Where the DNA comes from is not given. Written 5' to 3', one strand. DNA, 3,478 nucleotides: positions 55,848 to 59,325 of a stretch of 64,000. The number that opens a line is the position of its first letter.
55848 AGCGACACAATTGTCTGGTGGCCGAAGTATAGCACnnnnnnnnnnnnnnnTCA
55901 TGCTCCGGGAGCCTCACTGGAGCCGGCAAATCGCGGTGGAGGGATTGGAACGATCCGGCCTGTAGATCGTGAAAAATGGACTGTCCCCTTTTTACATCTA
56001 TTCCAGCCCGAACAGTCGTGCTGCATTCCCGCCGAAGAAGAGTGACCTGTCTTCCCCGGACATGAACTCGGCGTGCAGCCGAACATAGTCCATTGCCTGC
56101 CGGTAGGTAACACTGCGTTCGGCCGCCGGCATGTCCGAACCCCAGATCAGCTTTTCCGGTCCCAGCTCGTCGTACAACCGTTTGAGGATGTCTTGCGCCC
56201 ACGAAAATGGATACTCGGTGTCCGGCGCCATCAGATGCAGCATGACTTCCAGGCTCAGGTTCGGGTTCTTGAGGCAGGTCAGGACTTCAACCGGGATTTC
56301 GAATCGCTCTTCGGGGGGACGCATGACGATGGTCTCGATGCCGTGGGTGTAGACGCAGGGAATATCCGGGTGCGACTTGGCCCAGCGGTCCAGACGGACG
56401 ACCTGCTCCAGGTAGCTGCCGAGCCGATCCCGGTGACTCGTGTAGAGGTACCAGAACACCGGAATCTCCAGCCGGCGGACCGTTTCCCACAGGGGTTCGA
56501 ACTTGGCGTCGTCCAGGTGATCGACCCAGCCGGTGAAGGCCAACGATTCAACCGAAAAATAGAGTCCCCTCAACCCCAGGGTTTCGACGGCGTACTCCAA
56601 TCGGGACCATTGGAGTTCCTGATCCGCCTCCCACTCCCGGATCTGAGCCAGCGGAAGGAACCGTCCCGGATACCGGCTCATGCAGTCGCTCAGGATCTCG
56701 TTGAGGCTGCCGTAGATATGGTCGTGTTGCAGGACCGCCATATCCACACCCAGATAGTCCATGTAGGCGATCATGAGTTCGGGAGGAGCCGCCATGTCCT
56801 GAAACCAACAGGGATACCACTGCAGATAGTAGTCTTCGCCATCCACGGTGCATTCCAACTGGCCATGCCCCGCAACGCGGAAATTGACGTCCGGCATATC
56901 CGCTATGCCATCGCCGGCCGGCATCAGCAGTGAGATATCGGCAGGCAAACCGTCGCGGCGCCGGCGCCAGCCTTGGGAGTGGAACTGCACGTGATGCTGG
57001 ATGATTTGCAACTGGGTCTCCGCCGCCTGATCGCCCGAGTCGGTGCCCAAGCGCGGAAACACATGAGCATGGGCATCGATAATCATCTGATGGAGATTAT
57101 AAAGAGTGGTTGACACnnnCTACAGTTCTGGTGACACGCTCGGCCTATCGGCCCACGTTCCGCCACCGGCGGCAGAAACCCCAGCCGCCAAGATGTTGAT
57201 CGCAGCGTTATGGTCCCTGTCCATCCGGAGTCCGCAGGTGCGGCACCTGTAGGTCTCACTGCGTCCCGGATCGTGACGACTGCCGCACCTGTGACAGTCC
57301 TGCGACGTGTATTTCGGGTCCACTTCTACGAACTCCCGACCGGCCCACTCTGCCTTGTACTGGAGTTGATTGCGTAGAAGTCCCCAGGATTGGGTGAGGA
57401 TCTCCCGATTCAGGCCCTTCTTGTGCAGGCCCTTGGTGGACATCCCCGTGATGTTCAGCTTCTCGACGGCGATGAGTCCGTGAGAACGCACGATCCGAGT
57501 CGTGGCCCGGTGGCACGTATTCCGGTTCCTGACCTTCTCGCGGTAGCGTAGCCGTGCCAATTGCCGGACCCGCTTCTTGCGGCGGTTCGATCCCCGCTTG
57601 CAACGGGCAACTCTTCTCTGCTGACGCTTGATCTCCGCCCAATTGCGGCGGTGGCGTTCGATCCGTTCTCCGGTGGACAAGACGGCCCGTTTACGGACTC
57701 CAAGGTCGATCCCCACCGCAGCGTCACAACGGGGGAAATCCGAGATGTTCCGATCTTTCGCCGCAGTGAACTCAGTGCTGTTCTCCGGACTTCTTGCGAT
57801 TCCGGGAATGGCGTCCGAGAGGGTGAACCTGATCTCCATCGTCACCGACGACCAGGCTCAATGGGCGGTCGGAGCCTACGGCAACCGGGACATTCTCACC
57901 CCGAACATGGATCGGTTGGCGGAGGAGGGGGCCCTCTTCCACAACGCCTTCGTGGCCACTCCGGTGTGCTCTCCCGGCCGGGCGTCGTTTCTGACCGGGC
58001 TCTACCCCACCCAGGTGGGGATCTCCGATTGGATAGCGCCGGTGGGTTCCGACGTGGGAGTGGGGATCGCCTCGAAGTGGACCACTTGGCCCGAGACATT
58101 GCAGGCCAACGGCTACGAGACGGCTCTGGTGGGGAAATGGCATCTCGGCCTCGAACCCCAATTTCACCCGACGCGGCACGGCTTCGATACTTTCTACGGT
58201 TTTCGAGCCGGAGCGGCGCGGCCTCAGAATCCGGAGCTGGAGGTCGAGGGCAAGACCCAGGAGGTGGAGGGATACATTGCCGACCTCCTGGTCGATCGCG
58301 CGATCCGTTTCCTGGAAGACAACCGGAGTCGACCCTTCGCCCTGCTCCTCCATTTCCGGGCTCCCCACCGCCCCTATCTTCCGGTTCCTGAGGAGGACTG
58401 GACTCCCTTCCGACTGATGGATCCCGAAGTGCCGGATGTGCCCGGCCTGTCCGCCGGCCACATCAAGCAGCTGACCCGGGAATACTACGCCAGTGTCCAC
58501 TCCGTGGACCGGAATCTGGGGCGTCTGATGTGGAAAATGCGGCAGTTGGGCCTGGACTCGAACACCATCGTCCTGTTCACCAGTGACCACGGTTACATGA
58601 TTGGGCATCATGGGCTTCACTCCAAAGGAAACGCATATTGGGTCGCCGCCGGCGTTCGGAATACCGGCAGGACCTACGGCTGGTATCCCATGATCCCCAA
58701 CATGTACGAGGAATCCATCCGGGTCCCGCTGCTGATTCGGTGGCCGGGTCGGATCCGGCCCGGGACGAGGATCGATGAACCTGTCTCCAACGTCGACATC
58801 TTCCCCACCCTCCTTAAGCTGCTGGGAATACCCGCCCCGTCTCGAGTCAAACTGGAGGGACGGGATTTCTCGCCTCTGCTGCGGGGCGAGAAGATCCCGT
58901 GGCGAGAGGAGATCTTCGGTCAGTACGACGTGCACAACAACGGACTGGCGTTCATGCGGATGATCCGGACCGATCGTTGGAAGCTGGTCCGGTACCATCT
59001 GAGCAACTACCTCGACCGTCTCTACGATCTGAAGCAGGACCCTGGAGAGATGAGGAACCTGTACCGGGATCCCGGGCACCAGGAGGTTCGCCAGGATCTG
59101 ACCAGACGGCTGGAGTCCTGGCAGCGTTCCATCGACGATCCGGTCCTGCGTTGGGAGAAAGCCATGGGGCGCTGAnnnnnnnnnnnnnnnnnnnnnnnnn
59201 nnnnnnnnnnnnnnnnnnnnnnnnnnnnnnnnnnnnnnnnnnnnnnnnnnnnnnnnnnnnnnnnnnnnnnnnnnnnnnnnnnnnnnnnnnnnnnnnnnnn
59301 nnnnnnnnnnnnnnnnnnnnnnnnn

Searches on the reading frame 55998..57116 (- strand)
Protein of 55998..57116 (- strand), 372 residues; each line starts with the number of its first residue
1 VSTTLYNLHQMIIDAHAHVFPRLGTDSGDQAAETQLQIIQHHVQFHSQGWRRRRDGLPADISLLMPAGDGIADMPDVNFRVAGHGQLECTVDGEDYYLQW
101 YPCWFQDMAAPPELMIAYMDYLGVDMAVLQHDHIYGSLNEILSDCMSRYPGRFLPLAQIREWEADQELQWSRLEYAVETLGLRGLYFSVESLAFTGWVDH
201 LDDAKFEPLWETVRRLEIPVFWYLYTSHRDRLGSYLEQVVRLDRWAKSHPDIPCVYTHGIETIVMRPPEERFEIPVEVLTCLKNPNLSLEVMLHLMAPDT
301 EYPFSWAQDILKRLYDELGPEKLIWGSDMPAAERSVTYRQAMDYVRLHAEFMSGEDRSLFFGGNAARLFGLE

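Call 33: search_protein_families(library=pfam, proteins=[window:55998-57116:-], max_evalue=0.00001)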
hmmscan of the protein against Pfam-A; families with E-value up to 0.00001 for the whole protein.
window:55998-57116:- (372 aa): 1 family
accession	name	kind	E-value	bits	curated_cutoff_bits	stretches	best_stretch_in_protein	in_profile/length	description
PF04909.20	Amidohydro_2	-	3.6e-21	76.6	26.4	1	13-371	1-289/289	Amidohydrolase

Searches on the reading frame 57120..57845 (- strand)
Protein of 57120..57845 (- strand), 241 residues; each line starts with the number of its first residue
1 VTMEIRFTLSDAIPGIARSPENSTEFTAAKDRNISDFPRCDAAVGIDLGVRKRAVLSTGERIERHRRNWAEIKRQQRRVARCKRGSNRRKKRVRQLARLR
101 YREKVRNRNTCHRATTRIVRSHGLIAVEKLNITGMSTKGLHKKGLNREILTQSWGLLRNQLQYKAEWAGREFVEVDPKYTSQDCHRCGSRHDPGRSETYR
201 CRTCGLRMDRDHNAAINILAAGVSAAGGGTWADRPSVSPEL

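Call 33: search_protein_families(library=pfam, proteins=[window:57120-57845:-], max_evalue=0.00001)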
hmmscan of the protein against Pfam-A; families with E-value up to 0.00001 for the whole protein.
window:57120-57845:- (241 aa): 2 families
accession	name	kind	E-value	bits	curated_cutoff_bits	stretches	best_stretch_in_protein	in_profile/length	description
PF07282.18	Cas12f1-like_TNB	-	7.1e-27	93.8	26.3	1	154-218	1-60/60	Cas12f1-like, TNB domain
PF01385.25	OrfB_IS605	-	4.1e-15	56.5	30.5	1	42-136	17-117/120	Probable transposase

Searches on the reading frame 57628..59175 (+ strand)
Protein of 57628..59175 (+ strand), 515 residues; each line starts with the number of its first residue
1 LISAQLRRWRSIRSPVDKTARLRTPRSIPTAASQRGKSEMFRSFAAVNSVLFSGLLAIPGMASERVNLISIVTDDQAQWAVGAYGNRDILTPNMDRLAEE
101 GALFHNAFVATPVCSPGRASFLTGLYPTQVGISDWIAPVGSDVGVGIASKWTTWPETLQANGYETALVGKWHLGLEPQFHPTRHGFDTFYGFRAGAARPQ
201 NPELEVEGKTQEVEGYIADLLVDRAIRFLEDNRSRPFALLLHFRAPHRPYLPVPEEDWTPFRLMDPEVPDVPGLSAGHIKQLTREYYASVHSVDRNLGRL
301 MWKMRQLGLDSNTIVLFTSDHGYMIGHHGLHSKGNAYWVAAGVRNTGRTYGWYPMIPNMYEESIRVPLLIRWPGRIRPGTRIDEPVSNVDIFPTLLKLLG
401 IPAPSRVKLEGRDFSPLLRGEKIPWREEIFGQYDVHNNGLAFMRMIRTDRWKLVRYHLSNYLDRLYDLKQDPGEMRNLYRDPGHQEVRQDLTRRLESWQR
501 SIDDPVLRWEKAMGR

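Call 33: search_protein_families(library=pfam, proteins=[window:57628-59175:+], max_evalue=0.00001)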
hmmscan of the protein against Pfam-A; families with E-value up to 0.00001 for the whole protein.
window:57628-59175:+ (515 aa): 3 families
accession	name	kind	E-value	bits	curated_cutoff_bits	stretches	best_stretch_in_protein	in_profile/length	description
PF00884.28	Sulfatase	-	1.4e-62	212.2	25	1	67-401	2-301/301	Sulfatase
PF16347.10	SGSH_C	-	4.1e-34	118.4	29.3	1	351-499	4-152/154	N-sulphoglucosamine sulphohydrolase, C-terminal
PF01663.27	Phosphodiest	-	1.6e-11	44.9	23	1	90-323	19-221/342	Type I phosphodiesterase / nucleotide pyrophosphatase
